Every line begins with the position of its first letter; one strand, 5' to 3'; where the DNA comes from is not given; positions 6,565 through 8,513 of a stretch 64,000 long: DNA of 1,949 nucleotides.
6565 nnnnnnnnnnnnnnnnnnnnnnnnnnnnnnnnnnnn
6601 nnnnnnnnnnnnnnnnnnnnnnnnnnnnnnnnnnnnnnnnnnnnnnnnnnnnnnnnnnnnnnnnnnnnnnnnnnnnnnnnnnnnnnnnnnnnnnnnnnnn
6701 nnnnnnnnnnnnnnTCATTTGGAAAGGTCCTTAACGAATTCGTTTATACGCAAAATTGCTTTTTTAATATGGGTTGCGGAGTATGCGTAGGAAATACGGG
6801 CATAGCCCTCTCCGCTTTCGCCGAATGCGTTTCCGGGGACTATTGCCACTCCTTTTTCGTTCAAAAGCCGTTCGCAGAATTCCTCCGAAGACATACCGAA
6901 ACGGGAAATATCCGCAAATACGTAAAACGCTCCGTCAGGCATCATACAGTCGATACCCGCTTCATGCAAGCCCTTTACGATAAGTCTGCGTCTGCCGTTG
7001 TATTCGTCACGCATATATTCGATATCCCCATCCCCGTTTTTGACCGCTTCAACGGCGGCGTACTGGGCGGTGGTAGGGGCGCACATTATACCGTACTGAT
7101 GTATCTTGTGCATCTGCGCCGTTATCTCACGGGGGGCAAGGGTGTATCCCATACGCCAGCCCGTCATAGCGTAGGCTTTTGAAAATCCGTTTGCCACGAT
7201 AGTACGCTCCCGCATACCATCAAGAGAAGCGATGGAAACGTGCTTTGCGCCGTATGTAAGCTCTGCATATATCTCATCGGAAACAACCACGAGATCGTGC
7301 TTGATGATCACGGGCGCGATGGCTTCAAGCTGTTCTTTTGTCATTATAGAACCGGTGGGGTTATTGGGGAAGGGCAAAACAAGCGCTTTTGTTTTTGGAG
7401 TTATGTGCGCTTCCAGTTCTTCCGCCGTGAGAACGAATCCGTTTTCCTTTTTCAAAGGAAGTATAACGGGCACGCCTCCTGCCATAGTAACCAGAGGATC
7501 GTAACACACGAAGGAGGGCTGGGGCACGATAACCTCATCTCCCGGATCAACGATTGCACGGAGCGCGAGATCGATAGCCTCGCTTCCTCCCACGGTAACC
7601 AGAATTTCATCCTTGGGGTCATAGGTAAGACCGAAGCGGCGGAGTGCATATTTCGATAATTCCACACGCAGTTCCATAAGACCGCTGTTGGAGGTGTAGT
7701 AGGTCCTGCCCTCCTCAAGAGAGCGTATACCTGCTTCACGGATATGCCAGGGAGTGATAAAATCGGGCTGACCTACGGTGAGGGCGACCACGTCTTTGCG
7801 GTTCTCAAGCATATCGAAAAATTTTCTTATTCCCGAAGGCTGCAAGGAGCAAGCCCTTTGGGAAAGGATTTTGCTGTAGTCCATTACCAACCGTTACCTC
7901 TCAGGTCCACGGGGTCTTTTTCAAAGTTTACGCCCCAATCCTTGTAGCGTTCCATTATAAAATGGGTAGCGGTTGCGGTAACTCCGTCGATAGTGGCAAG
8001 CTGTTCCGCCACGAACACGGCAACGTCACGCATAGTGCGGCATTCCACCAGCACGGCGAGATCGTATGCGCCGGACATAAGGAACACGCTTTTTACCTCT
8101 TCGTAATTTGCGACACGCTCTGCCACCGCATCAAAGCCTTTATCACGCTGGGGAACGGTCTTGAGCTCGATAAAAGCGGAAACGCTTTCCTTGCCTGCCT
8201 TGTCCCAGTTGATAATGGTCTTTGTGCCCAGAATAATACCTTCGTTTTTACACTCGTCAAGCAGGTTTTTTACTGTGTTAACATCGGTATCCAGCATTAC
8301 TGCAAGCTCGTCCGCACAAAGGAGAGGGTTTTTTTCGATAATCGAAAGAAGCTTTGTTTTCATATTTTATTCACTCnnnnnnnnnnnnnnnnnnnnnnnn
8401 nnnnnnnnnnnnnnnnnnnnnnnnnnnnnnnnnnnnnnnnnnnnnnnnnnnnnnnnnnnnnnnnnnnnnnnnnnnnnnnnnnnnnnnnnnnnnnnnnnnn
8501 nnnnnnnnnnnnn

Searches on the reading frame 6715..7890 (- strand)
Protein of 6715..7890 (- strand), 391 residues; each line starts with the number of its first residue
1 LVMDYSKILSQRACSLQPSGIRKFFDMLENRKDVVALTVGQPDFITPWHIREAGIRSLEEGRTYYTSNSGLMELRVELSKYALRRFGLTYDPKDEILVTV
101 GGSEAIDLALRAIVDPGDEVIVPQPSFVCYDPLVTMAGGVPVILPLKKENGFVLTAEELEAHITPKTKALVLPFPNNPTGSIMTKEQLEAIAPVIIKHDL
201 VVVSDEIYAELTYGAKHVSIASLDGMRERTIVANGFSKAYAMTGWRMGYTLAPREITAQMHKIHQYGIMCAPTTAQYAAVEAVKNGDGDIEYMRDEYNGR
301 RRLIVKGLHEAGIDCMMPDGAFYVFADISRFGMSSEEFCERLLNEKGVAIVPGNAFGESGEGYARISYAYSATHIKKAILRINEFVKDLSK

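Call 54: search_protein_families(library=pfam, proteins=[window:6715-7890:-], max_evalue=0.00001)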
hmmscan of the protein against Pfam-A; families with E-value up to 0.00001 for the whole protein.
window:6715-7890:- (391 aa): 3 families
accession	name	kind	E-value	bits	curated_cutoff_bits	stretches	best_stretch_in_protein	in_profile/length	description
PF00155.27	Aminotran_1_2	-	2.8e-74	250.9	19.7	1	32-382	1-361/361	Aminotransferase class I and II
PF01041.23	DegT_DnrJ_EryC1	-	6.7e-11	42.5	19.8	1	97-205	43-145/360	DegT/DnrJ/EryC1/StrS aminotransferase family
PF00266.25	Aminotran_5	-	1.2e-06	28.2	21.5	1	92-205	60-175/371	Aminotransferase class-V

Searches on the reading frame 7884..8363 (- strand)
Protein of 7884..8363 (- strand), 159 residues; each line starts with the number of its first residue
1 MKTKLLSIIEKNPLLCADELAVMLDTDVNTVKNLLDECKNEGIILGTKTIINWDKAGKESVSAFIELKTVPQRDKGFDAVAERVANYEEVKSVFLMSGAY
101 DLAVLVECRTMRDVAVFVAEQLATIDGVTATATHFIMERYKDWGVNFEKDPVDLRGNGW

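Call 54: search_protein_families(library=pfam, proteins=[window:7884-8363:-], max_evalue=0.00001)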
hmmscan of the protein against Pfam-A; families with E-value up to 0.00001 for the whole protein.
window:7884-8363:- (159 aa): 1 family
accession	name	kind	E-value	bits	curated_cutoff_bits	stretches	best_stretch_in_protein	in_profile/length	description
PF01037.27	AsnC_trans_reg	-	4.4e-16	59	25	1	66-139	2-73/73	Lrp/AsnC ligand binding domain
